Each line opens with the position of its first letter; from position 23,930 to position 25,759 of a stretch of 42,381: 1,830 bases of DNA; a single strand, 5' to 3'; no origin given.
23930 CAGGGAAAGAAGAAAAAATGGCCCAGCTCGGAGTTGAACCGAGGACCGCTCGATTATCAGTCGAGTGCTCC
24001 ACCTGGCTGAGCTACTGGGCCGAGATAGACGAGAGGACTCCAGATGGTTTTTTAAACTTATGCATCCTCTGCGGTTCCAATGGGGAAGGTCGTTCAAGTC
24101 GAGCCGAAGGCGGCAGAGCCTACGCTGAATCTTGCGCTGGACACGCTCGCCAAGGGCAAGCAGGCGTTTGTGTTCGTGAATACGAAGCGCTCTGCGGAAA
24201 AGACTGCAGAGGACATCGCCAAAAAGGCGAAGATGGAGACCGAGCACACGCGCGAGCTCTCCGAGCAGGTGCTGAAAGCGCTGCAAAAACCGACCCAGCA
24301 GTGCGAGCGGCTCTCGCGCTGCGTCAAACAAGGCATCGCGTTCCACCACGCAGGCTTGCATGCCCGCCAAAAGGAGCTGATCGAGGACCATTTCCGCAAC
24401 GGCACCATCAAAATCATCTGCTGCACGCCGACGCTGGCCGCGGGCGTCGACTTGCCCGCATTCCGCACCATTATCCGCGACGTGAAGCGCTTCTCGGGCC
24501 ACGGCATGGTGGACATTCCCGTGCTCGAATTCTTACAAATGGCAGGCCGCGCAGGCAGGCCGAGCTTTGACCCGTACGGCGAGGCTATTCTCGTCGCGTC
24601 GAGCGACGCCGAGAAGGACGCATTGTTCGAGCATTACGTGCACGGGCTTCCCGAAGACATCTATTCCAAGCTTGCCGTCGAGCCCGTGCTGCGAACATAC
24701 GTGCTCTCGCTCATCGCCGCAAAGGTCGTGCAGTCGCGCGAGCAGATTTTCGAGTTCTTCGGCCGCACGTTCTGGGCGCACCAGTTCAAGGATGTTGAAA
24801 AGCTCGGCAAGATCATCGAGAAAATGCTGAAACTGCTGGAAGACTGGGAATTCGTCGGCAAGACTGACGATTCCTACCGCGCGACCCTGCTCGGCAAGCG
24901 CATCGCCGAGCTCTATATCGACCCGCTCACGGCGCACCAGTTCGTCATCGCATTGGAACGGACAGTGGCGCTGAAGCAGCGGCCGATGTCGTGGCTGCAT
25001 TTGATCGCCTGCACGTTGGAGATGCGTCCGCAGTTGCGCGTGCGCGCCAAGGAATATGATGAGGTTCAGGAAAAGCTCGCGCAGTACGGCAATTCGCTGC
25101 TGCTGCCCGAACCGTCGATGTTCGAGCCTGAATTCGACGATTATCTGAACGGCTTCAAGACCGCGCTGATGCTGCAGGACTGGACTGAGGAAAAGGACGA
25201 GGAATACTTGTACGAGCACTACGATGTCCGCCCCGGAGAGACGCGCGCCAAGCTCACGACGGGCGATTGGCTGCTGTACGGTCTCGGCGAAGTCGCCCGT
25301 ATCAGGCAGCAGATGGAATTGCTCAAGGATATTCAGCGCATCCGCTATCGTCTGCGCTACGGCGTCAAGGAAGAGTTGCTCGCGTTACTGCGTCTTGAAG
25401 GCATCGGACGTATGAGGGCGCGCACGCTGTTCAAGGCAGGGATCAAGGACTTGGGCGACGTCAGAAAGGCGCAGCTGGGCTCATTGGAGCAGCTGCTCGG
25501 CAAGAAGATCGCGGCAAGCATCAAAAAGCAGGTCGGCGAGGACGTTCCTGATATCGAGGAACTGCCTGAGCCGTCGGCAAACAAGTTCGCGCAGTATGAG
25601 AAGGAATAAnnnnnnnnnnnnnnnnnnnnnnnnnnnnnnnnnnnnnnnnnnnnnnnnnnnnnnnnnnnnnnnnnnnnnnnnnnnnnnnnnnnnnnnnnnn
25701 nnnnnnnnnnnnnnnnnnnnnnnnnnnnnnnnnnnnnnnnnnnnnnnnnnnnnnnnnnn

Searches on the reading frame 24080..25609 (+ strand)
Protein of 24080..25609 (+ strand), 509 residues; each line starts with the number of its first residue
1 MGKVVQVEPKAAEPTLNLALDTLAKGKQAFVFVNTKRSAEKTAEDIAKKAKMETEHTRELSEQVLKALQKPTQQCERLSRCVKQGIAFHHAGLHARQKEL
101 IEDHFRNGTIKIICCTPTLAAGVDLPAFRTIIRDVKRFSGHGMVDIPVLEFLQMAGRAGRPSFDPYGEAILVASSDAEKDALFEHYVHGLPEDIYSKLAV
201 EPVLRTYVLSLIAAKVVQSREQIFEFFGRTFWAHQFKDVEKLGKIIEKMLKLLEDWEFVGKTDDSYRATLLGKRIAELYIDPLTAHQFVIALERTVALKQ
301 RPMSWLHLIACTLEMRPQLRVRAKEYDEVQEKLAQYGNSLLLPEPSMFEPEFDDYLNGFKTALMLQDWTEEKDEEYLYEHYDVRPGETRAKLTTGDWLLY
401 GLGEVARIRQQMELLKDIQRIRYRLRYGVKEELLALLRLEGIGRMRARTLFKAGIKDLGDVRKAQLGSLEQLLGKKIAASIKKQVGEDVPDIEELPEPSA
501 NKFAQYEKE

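Call 5: search_protein_families(library=pfam, proteins=[window:24080-25609:+], max_evalue=0.01)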
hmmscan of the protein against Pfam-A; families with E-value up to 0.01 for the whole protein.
window:24080-25609:+ (509 aa): 7 families
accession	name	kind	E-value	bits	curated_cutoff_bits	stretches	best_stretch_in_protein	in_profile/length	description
PF21280.2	Helicase_dom4_arc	-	3.5e-28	98.4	27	1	304-428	2-125/125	Archaeal helicase, domain 4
PF00271.37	Helicase_C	-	8.8e-12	45.7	23.5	1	76-161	32-109/110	Helicase conserved C-terminal domain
PF20470.4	HTH_61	-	1.2e-06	29.3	24.3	1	167-259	1-91/92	Helix-turn-helix domain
PF14520.12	HHH_5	-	0.00061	20.7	27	1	435-484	3-54/57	Helix-hairpin-helix domain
PF21999.2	IMS_HHH_1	-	0.001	19.9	27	1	440-479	4-43/53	DNA polymerase-iota, thumb domain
PF10391.15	DNA_pol_lambd_f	-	0.0048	17.1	29.8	0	441-465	8-32/51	Fingers domain of DNA polymerase lambda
PF00416.27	Ribosomal_S13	-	0.0077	17.1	31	0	434-485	15-70/128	Ribosomal protein S13/S18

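Call 60: search_protein_families(library=padloc, proteins=[window:24080-25609:+], max_evalue=0.01)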
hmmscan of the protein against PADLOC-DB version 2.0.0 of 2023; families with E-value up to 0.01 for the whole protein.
window:24080-25609:+ (509 aa): 34 families (the best 25 are shown)
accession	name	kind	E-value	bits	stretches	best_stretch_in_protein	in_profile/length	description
PDLC00176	HamB1|HamB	-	2.2e-26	90.2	1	13-177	358-516/845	DEAD-box helicase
PDLC00185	HamB1|HamB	-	3.8e-25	85.9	1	15-178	369-531/871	DEAD-box helicase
PDLC00190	HamB1|HamB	-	7.2e-25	85.6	1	13-202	362-546/866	DEAD-box helicase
PDLC00186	HamB1|HamB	-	1.1e-24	84.5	1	17-175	381-535/864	DEAD-box helicase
PDLC00187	HamB1|HamB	-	5.1e-24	82.6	1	20-184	371-530/851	DEAD-box helicase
PDLC00200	HamB2|HamB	-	8.3e-23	78.3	1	19-178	382-537/865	DEAD-box helicase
PDLC04531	PDC-M23B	-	1e-22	78.1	1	22-253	565-789/1060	-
PDLC00199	HamB2|HamB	-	5.5e-20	69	1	17-160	370-506/841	DEAD-box helicase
PDLC00177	HamB1|HamB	-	3.6e-19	66.4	1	15-172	376-532/841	DEAD-box helicase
PDLC00184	HamB1|HamB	-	2.6e-18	63.6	1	27-180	330-478/738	DEAD-box helicase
PDLC00174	HamB1|HamB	-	2.3e-17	60.1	1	13-238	546-771/1163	DEAD-box helicase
PDLC00194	HamB1|HamB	-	6.4e-17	58.7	1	74-177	550-655/995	DEAD-box helicase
PDLC00181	HamB1|HamB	-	2.7e-15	53.4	1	22-173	361-511/836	DEAD-box helicase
PDLC00180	HamB1|HamB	-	1.8e-13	48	1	25-160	296-424/709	DEAD-box helicase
PDLC00191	HamB1|HamB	-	3.2e-12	43.5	1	23-168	338-480/767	DEAD-box helicase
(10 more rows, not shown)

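Call 61: search_protein_families(library=ncbifam, proteins=[window:24080-25609:+], max_evalue=0.001)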
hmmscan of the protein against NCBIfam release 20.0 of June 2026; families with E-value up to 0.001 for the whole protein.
window:24080-25609:+ (509 aa): 15 families
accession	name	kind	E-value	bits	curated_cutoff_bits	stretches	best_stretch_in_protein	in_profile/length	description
NF002654.0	PRK02362.1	equivalog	1.3e-141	473.4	887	1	6-494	223-712/739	ATP-dependent DNA helicase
NF001308.0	PRK00254.1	equivalog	1.4e-121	407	1216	1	17-486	229-699/720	ATP-dependent DNA helicase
NF040935.1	helicase_Hel308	equivalog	9e-97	324.9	1200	1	11-484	232-698/704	ATP-dependent DNA helicase Hel308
NF002251.0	PRK01172.1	equivalog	2.3e-84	283.9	891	1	17-481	227-661/674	ATP-dependent DNA helicase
TIGR04121.1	DEXH_lig_assoc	equivalog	1.3e-08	33.1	850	1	81-133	274-326/804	ligase-associated DNA damage response DEXH box helicase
NF008167.0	PRK10917.2-1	equivalog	3.6e-06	25.4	995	1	22-163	508-633/744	ATP-dependent DNA helicase RecG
NF008165.0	PRK10917.1-3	equivalog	9.6e-06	24.3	711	1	10-176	458-593/692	ATP-dependent DNA helicase RecG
TIGR03817.1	DECH_helic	hypoth_equivalog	1.3e-05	23.7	874.1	1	74-186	294-396/742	helicase/secretion neighborhood putative DEAH-box helicase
NF010338.0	PRK13767.1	equivalog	1.9e-05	23.1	849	1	56-132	293-364/877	ATP-dependent helicase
NF007966.0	PRK10689.1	equivalog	8.5e-05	20.4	1329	0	75-166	826-911/1148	transcription-repair coupling factor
TIGR00580.2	mfd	equivalog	0.00034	19.1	800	1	85-164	670-742/907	transcription-repair coupling factor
NF008168.0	PRK10917.2-2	equivalog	0.00034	19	718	1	67-181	593-700/795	ATP-dependent DNA helicase RecG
TIGR00643.1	recG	equivalog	0.00043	19.1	659.4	1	59-164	459-556/629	ATP-dependent DNA helicase RecG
NF009401.0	PRK12766.1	equivalog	0.00083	19.1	239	0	435-487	11-65/238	50S ribosomal protein L32e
TIGR00614.1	recQ_fam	subfamily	0.00085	18.2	219.8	0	83-161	248-320/470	RecQ family ATP-dependent DNA helicase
